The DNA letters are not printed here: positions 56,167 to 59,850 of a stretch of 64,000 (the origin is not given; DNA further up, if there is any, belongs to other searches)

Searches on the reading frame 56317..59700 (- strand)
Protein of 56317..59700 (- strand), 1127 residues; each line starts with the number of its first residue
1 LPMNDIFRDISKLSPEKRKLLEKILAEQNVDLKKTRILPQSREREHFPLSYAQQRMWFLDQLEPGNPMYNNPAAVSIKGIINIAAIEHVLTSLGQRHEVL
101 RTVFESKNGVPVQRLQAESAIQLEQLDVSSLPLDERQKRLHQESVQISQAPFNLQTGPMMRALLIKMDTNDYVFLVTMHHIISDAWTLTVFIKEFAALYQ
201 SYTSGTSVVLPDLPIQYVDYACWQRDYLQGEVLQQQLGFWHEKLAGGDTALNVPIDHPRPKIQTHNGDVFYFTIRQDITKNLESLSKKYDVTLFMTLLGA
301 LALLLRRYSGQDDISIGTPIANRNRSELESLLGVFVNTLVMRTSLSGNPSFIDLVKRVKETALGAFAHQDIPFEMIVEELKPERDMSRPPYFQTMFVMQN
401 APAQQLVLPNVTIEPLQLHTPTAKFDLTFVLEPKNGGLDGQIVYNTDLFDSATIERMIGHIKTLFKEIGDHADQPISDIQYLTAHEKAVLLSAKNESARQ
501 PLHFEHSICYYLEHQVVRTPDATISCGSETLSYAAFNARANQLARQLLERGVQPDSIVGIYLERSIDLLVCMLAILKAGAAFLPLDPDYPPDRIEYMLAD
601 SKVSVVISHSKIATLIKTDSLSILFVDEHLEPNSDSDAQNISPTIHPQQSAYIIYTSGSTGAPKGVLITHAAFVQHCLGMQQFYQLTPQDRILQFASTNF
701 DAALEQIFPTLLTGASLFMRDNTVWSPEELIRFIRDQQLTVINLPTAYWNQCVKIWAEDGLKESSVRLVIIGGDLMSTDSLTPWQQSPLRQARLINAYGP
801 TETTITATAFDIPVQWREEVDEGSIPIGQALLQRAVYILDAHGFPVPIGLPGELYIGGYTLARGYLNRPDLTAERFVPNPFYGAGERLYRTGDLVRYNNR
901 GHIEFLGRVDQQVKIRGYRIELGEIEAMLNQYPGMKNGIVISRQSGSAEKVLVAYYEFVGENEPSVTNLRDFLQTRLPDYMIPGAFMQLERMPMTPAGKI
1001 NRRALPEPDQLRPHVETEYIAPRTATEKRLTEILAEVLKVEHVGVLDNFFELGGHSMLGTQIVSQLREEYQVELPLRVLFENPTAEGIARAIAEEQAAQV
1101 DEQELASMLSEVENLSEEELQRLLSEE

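Call 15: find_encoding_contigs(protein=window:56317-59700:-, flank=10000, max_places=6)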
Protein window:56317-59700:- (1127 aa): no gene with exactly this product is on record in the collection.

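Call 16: find_encoding_contigs(protein=window:56317-59694:-, flank=10000, max_places=6)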
Protein window:56317-59694:- (1125 aa): 1 contig read that carries it; 1 place shown.
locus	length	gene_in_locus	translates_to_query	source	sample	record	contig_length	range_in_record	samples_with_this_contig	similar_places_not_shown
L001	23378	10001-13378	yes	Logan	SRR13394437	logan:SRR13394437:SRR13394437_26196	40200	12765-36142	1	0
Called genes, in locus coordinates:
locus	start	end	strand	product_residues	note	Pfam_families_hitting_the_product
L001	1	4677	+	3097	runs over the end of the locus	PF00501:AMP-binding, PF23024:AMP-dom_DIP2-like, PF00550:PP-binding, PF00109:ketoacyl-synt, PF02801:Ketoacyl-synt_C, PF16197:KAsynt_C_assoc, PF22336:RhiE-like_linker, PF22621:CurL-like_PKS_C, +9 more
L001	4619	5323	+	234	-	PF00668:Condensation, PF00550:PP-binding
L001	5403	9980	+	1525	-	PF00109:ketoacyl-synt, PF02801:Ketoacyl-synt_C, PF16197:KAsynt_C_assoc, PF22336:RhiE-like_linker, PF22621:CurL-like_PKS_C, PF00698:Acyl_transf_1, PF21394:Beta-ketacyl_N, PF08659:KR, +3 more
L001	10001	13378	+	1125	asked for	PF00668:Condensation, PF00501:AMP-binding, PF00550:PP-binding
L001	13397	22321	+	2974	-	PF00668:Condensation, PF00501:AMP-binding, PF13193:AMP-binding_C, PF00550:PP-binding, PF13469:Sulfotransfer_3, PF00668:Condensation, PF00501:AMP-binding, PF13193:AMP-binding_C, +3 more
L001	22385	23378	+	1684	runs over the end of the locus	?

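Call 25: find_homologous_proteins(query=L001:1-4674:+, max_evalue=1e-100)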
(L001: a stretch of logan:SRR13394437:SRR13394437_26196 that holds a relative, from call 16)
Query L001:1-4674:+ (1558 aa): 86 proteins with E <= 1e-100 among 8000 candidates.
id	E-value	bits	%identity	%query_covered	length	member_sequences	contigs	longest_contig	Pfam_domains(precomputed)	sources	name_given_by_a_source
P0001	0.0e+0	2554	72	100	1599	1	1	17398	PF00668.26,PF21089.4,PF00550.32,PF14765.13,PF00501.35,PF13193.13,PF23297.2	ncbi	-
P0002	0.0e+0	2015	59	98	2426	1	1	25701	PF22336.3,PF00109.33,PF21089.4,PF22621.3,PF00550.32,PF00501.35,PF13193.13,PF23297.2,PF16197.12,PF00698.27,PF00668.26,PF14765.13,PF02801.29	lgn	-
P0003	0.0e+0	1964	58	98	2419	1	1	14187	PF22336.3,PF00109.33,PF21089.4,PF22621.3,PF00550.32,PF00501.35,PF13193.13,PF23297.2,PF16197.12,PF00698.27,PF00668.26,PF14765.13,PF02801.29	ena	-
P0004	0.0e+0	1526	35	72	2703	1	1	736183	PF00668.26,PF00550.32,PF00501.35,PF13193.13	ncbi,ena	-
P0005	0.0e+0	1383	33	78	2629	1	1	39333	PF00668.26,PF00550.32,PF00501.35,PF13193.13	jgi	jgi:amino acid adenylation domain-containing protein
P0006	0.0e+0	1326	49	78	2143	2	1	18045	PF00668.26,PF22336.3,PF00109.33,PF22621.3,PF00550.32,PF00501.35,PF13193.13,PF02801.29,PF23297.2,PF16197.12,PF00698.27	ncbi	-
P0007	0.0e+0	1318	49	75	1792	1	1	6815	PF00668.26,PF00550.32,PF00501.35,PF13193.13,PF24919.1,PF23024.2,PF23297.2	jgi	-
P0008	0.0e+0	1281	41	98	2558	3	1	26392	PF22336.3,PF00109.33,PF21089.4,PF22621.3,PF00550.32,PF00501.35,PF13193.13,PF23297.2,PF16197.12,PF00698.27,PF00668.26,PF14765.13,PF02801.29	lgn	-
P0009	0.0e+0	1275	32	60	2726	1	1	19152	PF00668.26,PF00550.32,PF00501.35,PF13193.13,PF23297.2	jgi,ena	-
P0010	0.0e+0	1222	47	78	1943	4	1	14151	PF00668.26,PF22336.3,PF00109.33,PF22621.3,PF00550.32,PF00501.35,PF13193.13,PF02801.29,PF23297.2,PF16197.12,PF00698.27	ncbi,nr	ncbi:amino acid adenylation domain-containing protein [candidate division KSB1 bacterium]|nr:amino a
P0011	0.0e+0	1221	47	77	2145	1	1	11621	PF22336.3,PF00109.33,PF22621.3,PF00550.32,PF00108.30,PF00501.35,PF13193.13,PF23297.2,PF16197.12,PF00698.27,PF00668.26,PF02801.29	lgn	-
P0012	0.0e+0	1185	46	78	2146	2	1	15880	PF00668.26,PF22336.3,PF00109.33,PF22621.3,PF00550.32,PF00501.35,PF13193.13,PF02801.29,PF23297.2,PF16197.12,PF00698.27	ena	-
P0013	0.0e+0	1177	44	78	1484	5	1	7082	PF00668.26,PF00550.32,PF00501.35,PF13193.13,PF23297.2,PF00698.27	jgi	jgi:amino acid adenylation domain-containing protein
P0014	0.0e+0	1176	39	98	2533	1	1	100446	PF00668.26,PF22336.3,PF00109.33,PF22621.3,PF00550.32,PF00501.35,PF13193.13,PF02801.29,PF23297.2,PF16197.12,PF00698.27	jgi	jgi:amino acid adenylation domain-containing protein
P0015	0.0e+0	1154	32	73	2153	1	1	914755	PF00668.26,PF00550.32,PF00501.35,PF13193.13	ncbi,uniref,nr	ncbi:non-ribosomal peptide synthetase [Hymenobacter sp. CRA2]|uniref:non-ribosomal peptide synthetas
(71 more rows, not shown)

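Call 52: find_encoding_contigs(protein=P0002, flank=10000, max_places=3)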
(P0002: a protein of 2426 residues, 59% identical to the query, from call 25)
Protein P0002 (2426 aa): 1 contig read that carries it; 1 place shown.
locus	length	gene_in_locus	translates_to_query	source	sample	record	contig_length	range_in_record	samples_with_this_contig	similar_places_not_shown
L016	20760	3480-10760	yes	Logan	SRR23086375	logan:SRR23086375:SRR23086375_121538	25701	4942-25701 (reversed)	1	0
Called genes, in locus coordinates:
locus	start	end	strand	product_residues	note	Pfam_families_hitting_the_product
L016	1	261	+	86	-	?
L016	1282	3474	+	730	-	PF00501:AMP-binding, PF23024:AMP-dom_DIP2-like, PF00550:PP-binding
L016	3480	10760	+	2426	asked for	PF00109:ketoacyl-synt, PF02801:Ketoacyl-synt_C, PF16197:KAsynt_C_assoc, PF22336:RhiE-like_linker, PF22621:CurL-like_PKS_C, PF00698:Acyl_transf_1, PF21089:PKS_DH_N, PF14765:PS-DH, +6 more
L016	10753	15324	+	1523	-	PF00109:ketoacyl-synt, PF02801:Ketoacyl-synt_C, PF16197:KAsynt_C_assoc, PF22336:RhiE-like_linker, PF22621:CurL-like_PKS_C, PF00698:Acyl_transf_1, PF21394:Beta-ketacyl_N, PF08659:KR, +3 more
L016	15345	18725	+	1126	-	PF00668:Condensation, PF00501:AMP-binding, PF13193:AMP-binding_C, PF00550:PP-binding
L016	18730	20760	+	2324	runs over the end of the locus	?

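Call 53: find_encoding_contigs(protein=P0001, flank=10000, max_places=3)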
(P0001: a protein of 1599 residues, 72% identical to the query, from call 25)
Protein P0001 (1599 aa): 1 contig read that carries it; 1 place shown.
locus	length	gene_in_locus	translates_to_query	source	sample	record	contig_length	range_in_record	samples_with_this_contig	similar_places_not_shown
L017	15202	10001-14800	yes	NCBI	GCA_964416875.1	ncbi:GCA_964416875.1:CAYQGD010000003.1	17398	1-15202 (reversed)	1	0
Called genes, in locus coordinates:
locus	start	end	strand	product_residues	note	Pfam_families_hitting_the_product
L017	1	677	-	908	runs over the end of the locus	PF02629:CoA_binding (weak), PF13607:Succ_CoA_lig, PF00285:Citrate_synt (faint)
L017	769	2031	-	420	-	PF08442:ATP-grasp_2, PF24948:Citrate_synth_N, PF16114:Citrate_bind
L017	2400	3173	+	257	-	-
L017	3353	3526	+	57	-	-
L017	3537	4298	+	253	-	PF23441:SDR (weak), PF00106:adh_short, PF08659:KR, PF13561:adh_short_C2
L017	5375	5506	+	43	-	-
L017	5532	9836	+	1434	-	-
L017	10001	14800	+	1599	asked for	PF21089:PKS_DH_N, PF14765:PS-DH, PF23297:ACP_SdgA_C (weak), PF00550:PP-binding, PF00668:Condensation, PF00501:AMP-binding, PF13193:AMP-binding_C, PF00550:PP-binding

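Call 54: search_protein_families(library=pfam, proteins=[L017:5532-9836:+, L017:2400-3173:+, L016:1-261:+, L017:3537-4298:+], max_evalue=0.01)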
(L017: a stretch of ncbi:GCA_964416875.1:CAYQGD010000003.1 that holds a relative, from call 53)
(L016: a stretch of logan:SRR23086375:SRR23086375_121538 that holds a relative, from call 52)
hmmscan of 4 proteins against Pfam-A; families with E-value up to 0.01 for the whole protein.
L017:5532-9836:+ (1434 aa): 11 families
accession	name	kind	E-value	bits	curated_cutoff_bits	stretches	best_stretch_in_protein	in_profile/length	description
PF00109.32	ketoacyl-synt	-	2e-100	336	20.8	1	697-945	2-252/252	Beta-ketoacyl synthase, N-terminal domain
PF00501.34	AMP-binding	-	3.8e-67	227.2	29.9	1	20-415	3-384/384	AMP-binding enzyme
PF02801.28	Ketoacyl-synt_C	-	1.2e-44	151.5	20.8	1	953-1069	1-118/119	Beta-ketoacyl synthase, C-terminal domain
PF22621.2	CurL-like_PKS_C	-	2.3e-17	63.1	27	1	1135-1197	1-64/64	CurL-like, PKS C-terminal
PF16197.11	KAsynt_C_assoc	-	1.1e-15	58.4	33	1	1073-1182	2-107/111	Ketoacyl-synthetase C-terminal extension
PF00550.31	PP-binding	-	1.1e-14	54.8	20.8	1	612-678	1-67/67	Phosphopantetheine attachment site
PF23024.1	AMP-dom_DIP2-like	-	6.3e-11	42.7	27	1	459-567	2-104/110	Disco-interacting protein 2-like, AMP domain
PF00698.26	Acyl_transf_1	-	1.2e-10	41.9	32.7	1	1223-1289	2-68/319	Acyl transferase domain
PF22336.2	RhiE-like_linker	-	3.1e-10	40.3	27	1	1139-1203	2-66/67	RhiE-like, KS-MAT linker domain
PF00108.29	Thiolase_N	-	2.6e-05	24.2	26.4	1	859-895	77-113/260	Thiolase, N-terminal domain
PF23297.2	ACP_SdgA_C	-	0.0039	17.7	27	1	606-690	7-91/95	Highly reducing polyketide synthase sdgA, C-terminal ACP domain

L017:2400-3173:+ (257 aa): 0 families

L016:1-261:+ (86 aa): 3 families
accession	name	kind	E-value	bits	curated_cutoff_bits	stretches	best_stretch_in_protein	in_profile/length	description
PF13860.13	FlgD_ig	-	8.4e-10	38.9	27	1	9-71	9-74/79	FlgD Ig-like domain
PF18962.6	Por_Secre_tail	-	4.2e-08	33.8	27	1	2-84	2-75/75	Secretion system C-terminal sorting domain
PF13585.12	CHU_C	-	0.0011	19.5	27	1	20-73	27-73/86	CHU_C Type IX secretion signal domain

L017:3537-4298:+ (253 aa): 4 families
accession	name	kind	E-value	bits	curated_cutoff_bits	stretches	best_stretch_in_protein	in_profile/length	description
PF13561.12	adh_short_C2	-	5.6e-56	190.2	27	1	19-249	6-235/236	Enoyl-(Acyl carrier protein) reductase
PF00106.31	adh_short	-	1.5e-55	188.1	26.6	1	10-202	1-194/195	short chain dehydrogenase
PF08659.16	KR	-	2e-15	57.6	22.6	1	11-164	2-156/180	KR domain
PF23441.1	SDR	-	1.9e-05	24.7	27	1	7-250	5-256/258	SDR-like rossmann domain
